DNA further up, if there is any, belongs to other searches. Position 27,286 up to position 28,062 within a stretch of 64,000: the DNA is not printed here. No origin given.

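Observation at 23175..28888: Two paralogous split-HldE pairs (kinase plus nucleotidyltransferase) in one LPS heptose cluster, with no hldD epimerase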

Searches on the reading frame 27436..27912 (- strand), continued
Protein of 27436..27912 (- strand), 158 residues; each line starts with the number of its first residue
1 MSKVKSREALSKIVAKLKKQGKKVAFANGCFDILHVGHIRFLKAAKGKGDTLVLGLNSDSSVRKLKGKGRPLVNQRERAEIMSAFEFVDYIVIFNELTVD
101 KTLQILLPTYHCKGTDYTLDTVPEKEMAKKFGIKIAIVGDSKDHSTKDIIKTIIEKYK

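Call 70: fold_search(model_id=the predicted structure, library=pdb)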
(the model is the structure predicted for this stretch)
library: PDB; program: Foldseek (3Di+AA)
matches with E <= 10: 1423; with E <= 0.001: 185
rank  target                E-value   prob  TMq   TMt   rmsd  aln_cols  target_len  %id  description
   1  5xf2_B                3.7e-14  1.00  0.78  0.78   6.2       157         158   36  Crystal structure of SeMet-HldC from Burkholderia pseudomallei (released 2017-07-19)
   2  5xf2_E                7.6e-14  1.00  0.77  0.85   1.9       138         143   38  Crystal structure of SeMet-HldC from Burkholderia pseudomallei (released 2017-07-19)
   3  5xf2_A                9.2e-14  1.00  0.77  0.85   1.9       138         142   38  Crystal structure of SeMet-HldC from Burkholderia pseudomallei (released 2017-07-19)
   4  3glv_A                1.0e-09  1.00  0.62  0.78   2.6       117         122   32  Crystal structure of the lipopolysaccharide core biosynthesis protein from Thermoplasma volcanium GSS1 (released 2009-05-12)
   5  5x3d                  2.3e-08  1.00  0.62  0.76   3.2       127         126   19  Crystal structure of HEP-CMP-bound form of cytidylyltransferase (CyTase) domain of Fom1 from Streptomyces wedmorensis (released 2017-09-13)
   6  3elb                  3.0e-08  1.00  0.64  0.35   5.1       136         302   27  Human CTP: Phosphoethanolamine Cytidylyltransferase in complex with CMP (released 2008-10-21)
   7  4xsv                  3.0e-08  1.00  0.64  0.35   5.2       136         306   27  Human CTP: Phosphoethanolamine Cytidylyltransferase in complex with CTP (released 2016-03-16)
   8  7pvg                  5.1e-08  1.00  0.60  0.71   4.7       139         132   25  Crystal structure of the C-terminal catalytic domain of Plasmodium falciparum CTP:phosphocholine cytidylyltransferase wi (released 2022-10-05)
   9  3mue_D                7.1e-08  1.00  0.63  0.37   5.4       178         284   17  Crystal Structure of Pantoate-beta-Alanine Ligase from Salmonella typhimurium (released 2010-05-26)
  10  9hsf                  9.2e-08  1.00  0.59  0.70   4.9       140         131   26  Crystal structure of C-terminal catalytic domain of Plasmodium falciparum CTP:phosphocholine cytidylyltransferase with 2 (released 2025-02-05)
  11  4zcq                  1.2e-07  1.00  0.60  0.71   4.8       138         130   25  Crystal structure of the C-terminal catalytic domain of Plasmodium falciparum CTP:phosphocholine cytidylyltransferase in (released 2016-09-14)
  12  9hsy                  1.6e-07  1.00  0.59  0.70   4.8       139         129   25  Crystal structure of C-terminal catalytic domain of Plasmodium falciparum CTP:phosphocholine cytidylyltransferase with 4 (released 2025-03-12)
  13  3hl4_A                1.6e-07  1.00  0.61  0.56   6.0       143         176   25  Crystal structure of a mammalian CTP:phosphocholine cytidylyltransferase with CDP-choline (released 2009-09-22)
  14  9hsl                  1.8e-07  1.00  0.60  0.71   4.8       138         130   26  Crystal structure of C-terminal catalytic domain of Plasmodium falciparum CTP:phosphocholine cytidylyltransferase with i (released 2025-02-05)
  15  7qa7                  2.0e-07  1.00  0.60  0.69   4.8       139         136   26  Crystal structure of the C-terminal catalytic domain of Plasmodium falciparum CTP:phosphocholine cytidylyltransferase wi (released 2022-11-30)
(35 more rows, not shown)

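Call 77: search_protein_families(library=pfam, proteins=[L027:6183-7322:+, L067:11453-12322:+, L022:10330-13017:-, L017:5583-6296:-, L032:15599-16912:-, L038:16052-16804:-, L036:1381-2400:+, L063:3326-3811:+, L024:14405-15256:-, L050:6290-7138:+], max_evalue=0.0001)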
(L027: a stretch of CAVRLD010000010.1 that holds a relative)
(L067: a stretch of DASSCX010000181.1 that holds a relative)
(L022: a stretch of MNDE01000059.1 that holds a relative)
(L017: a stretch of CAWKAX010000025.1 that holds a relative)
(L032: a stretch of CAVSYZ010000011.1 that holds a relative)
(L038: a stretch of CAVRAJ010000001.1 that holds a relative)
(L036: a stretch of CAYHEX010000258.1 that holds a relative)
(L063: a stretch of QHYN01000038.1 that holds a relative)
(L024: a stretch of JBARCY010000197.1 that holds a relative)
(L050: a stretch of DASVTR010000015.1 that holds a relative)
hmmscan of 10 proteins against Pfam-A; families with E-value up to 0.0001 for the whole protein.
L027:6183-7322:+ (379 aa): 1 family
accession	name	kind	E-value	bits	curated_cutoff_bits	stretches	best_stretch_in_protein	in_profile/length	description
PF02606.20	LpxK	-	3.1e-80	270.2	27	1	53-370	2-326/328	Tetraacyldisaccharide-1-P 4'-kinase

L067:11453-12322:+ (289 aa): 1 family
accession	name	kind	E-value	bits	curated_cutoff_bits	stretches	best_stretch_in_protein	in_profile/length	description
PF11306.15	DUF3108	-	2e-28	100.1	26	1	78-272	23-208/209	Protein of unknown function (DUF3108)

L022:10330-13017:- (895 aa): 4 families
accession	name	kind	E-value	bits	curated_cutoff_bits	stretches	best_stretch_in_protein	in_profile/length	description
PF03772.21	Competence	-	2.3e-49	168.6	23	1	247-564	1-265/270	Competence protein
PF00753.33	Lactamase_B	-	1.8e-16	61.1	22.7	1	611-826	2-195/196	Metallo-beta-lactamase superfamily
PF13567.11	DUF4131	-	5.8e-14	52.5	31.6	1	38-203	7-163/165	Domain of unknown function (DUF4131)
PF12706.13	Lactamase_B_2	-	4.1e-05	23.7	27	0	649-698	6-63/200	Beta-lactamase superfamily domain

L017:5583-6296:- (237 aa): 0 families

L032:15599-16912:- (437 aa): 3 families
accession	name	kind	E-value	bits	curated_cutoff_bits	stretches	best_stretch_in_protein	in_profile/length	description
PF05958.17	tRNA_U5-meth_tr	-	1.7e-19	70.5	23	1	263-435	169-356/357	tRNA (Uracil-5-)-methyltransferase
PF02475.24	TRM5-TYW2_MTfase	-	8.2e-08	32.8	28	1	289-337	31-81/164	TRM5/TYW2 methyltransferase domain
PF03602.21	Cons_hypoth95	-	6.8e-07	29.6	24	1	294-391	41-150/182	Conserved hypothetical protein 95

L038:16052-16804:- (250 aa): 0 families

L036:1381-2400:+ (339 aa): 1 family
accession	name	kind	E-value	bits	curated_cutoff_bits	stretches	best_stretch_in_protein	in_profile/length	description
PF03279.18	Lip_A_acyltrans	-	1.2e-48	166.3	22.3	1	27-313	10-294/295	Bacterial lipid A biosynthesis acyltransferase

L063:3326-3811:+ (161 aa): 0 families

L024:14405-15256:- (283 aa): 1 family
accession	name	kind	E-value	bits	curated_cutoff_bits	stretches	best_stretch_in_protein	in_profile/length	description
PF03309.20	Pan_kinase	-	2.2e-74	250.2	24.7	1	2-205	1-204/205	Type III pantothenate kinase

L050:6290-7138:+ (282 aa): 5 families
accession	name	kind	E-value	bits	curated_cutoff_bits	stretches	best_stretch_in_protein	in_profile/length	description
PF01370.27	Epimerase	-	9.8e-31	107.4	20.9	1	5-215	1-240/240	NAD dependent epimerase/dehydratase family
PF16363.11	GDP_Man_Dehyd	-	5.5e-19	69.2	27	1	46-280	75-331/332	GDP-mannose 4,6 dehydratase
PF04321.23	RmlD_sub_bind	-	5.5e-13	49.1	27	1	4-216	2-214/287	RmlD substrate binding domain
PF07993.18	NAD_binding_4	-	1.8e-11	44.2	20.1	1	33-159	75-215/258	Male sterility protein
PF01073.25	3Beta_HSD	-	4.3e-09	36.3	22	1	42-156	62-179/280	3-beta hydroxysteroid dehydrogenase/isomerase family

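Call 79: search_protein_representatives(alignment_id=A1)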
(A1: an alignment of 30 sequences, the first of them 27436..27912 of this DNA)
Query: 30 sequences, 159 profile positions. Proteins with E-value up to 0.001 (for the whole library): 29416; up to 1e-10: 16642; up to 1e-30: 3761. The best 150 are listed.
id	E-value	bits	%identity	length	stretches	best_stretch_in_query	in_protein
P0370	1.5e-70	252.1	-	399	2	2-155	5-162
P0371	6.2e-68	243.6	-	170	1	2-156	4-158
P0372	7.0e-68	243.5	-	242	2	9-154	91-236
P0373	1.1e-65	236.3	-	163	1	1-157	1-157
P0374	4.7e-64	231.0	-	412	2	1-140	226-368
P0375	4.9e-64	231.0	-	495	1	1-154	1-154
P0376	1.1e-63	229.9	-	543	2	4-150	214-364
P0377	1.3e-62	226.4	-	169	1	3-157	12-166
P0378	3.5e-62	225.0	-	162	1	2-153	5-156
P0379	4.9e-62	224.5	-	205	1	3-153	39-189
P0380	6.7e-62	224.0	-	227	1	2-156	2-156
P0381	3.8e-61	221.6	-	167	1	3-155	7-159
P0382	3.9e-61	221.6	-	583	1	6-152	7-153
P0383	1.5e-60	219.7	-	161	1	4-153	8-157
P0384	2.9e-60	218.7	-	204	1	3-155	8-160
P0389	2.6e-58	212.4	-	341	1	3-153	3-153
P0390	3.8e-58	211.9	-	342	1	5-152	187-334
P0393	2.2e-57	209.3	-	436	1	4-156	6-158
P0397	1.5e-56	206.7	-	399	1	6-154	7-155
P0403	2.8e-55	202.5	-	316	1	6-153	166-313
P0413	2.4e-54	199.5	-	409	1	2-150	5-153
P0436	2.3e-51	189.8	-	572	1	2-151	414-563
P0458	3.6e-50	185.9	-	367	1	2-158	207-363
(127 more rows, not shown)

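Call 81: search_protein_families(library=pfam, proteins=[P0382, P0389, P0390, P0393, P0375, P0397, P0403, P0458, P0436, P0413], max_evalue=0.001)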
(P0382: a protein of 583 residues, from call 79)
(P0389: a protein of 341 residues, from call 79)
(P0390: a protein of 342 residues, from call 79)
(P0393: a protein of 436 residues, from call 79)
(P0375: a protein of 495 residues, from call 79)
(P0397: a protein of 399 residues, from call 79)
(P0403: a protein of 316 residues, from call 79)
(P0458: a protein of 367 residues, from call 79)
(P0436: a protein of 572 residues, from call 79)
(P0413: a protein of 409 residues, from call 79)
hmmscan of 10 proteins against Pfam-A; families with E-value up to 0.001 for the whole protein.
P0382 (583 aa): 4 families
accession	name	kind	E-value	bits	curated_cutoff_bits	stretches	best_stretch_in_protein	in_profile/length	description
PF01546.33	Peptidase_M20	-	1.1e-31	110.9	24.6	1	226-574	2-205/206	Peptidase family M20/M25/M40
PF01467.32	CTP_transf_like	-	6e-21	75.5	21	1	27-149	1-129/133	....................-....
PF07687.19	M20_dimer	-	1.8e-13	50.8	21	1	344-475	4-103/107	Peptidase dimerisation domain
PF04389.22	Peptidase_M28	-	0.00064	19.9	21.3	0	210-308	1-78/193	Peptidase family M28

P0389 (341 aa): 3 families
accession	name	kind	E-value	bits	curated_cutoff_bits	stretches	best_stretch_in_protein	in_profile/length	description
PF01467.32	CTP_transf_like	-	4.3e-15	56.5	21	1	27-130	2-101/133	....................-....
PF04191.18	PEMT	-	7.2e-09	36.5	25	1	226-289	36-99/105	Phospholipid methyltransferase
PF04140.19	ICMT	-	9.5e-05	23.2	24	1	229-288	32-93/95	Isoprenylcysteine carboxyl methyltransferase (ICMT) family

P0390 (342 aa): 7 families
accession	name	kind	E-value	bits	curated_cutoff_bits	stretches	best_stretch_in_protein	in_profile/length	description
PF01467.32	CTP_transf_like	-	9.2e-18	65.2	21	1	209-316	2-105/133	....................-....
PF13242.12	Hydrolase_like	-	2.5e-14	53.4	22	1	99-156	2-60/75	HAD-hyrolase-like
PF00702.32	Hydrolase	-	5.3e-10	40.4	26.4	1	23-138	94-191/191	haloacid dehalogenase-like hydrolase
PF08645.17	PNK3P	-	1e-05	25.8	22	1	5-127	3-126/161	Polynucleotide kinase 3 phosphatase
PF12710.13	HAD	-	1.9e-05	25.6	27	1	28-135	85-189/189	haloacid dehalogenase-like hydrolase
PF13419.12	HAD_2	-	4.8e-05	24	23.8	1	100-139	134-173/178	Haloacid dehalogenase-like hydrolase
PF13344.12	Hydrolase_6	-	0.0001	22.7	27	1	5-60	1-47/101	Haloacid dehalogenase-like hydrolase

P0393 (436 aa): 3 families
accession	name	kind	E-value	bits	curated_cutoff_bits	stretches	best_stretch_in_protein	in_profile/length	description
PF01467.32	CTP_transf_like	-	7.7e-17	62.2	21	1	28-142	1-111/133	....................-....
PF06293.20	Kdo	-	4e-15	56.2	21.3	1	231-379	49-189/207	Lipopolysaccharide kinase (Kdo/WaaP) family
PF08971.16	GlgS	-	0.00074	19.9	32.2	0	182-226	7-51/66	Glycogen synthesis protein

P0375 (495 aa): 2 families
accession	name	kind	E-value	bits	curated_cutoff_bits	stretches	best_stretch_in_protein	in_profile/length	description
PF01075.23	Glyco_transf_9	-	8.9e-30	104.2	22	1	239-472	15-243/247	Glycosyltransferase family 9 (heptosyltransferase)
PF01467.32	CTP_transf_like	-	1.6e-16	61.1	21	1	26-139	1-109/133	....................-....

P0397 (399 aa): 2 families
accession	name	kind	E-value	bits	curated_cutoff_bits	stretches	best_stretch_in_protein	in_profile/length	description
PF01467.32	CTP_transf_like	-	5.6e-18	65.9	21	1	27-132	1-102/133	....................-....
PF18798.6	LPD3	-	1.6e-17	64.2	27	1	172-284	1-114/114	Large polyvalent protein-associated domain 3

P0403 (316 aa): 2 families
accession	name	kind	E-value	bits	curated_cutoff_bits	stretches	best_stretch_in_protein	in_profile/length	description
PF01029.23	NusB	-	6.7e-29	101.4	23.1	1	8-132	3-131/133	NusB family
PF01467.32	CTP_transf_like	-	2.5e-17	63.8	21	1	187-281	2-94/133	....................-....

P0458 (367 aa): 4 families
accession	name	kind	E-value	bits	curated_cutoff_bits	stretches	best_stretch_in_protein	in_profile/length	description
PF01467.32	CTP_transf_like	-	7.3e-15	55.8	21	1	231-339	1-110/133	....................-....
PF13242.12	Hydrolase_like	-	5.5e-14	52.3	22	1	114-186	3-75/75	HAD-hyrolase-like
PF00702.32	Hydrolase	-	9.2e-05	23.3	26.4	0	33-152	99-191/191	haloacid dehalogenase-like hydrolase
PF13419.12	HAD_2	-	0.00071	20.2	23.8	0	107-153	127-173/178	Haloacid dehalogenase-like hydrolase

P0436 (572 aa): 5 families
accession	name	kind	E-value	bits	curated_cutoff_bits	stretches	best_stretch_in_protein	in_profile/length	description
PF01467.32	CTP_transf_like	-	3.1e-15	57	21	1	438-529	1-90/133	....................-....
PF13692.12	Glyco_trans_1_4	-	3.3e-11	44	27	1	211-359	4-136/142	Glycosyl transferases group 1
PF13439.12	Glyco_transf_4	-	8e-09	36.2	28.5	1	28-176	3-163/170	Glycosyltransferase Family 4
PF00534.26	Glycos_transf_1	-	1.4e-08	34.9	26.4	1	198-378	5-171/172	Glycosyl transferases group 1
PF13477.12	Glyco_trans_4_2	-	0.00071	20.2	23.4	0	32-97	12-84/139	Glycosyl transferase 4-like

P0413 (409 aa): 2 families
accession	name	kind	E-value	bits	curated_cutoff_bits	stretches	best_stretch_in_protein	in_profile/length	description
PF01467.32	CTP_transf_like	-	6.6e-16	59.2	21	1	29-126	1-95/133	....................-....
PF06293.20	Kdo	-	0.0007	19.5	21.3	1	242-367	62-187/207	Lipopolysaccharide kinase (Kdo/WaaP) family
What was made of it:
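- On HldC / HldE domain II: Domain fusions GmhB-NT2 (P0390, P0458) and NT2-GT9 (P0375) (call 81).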
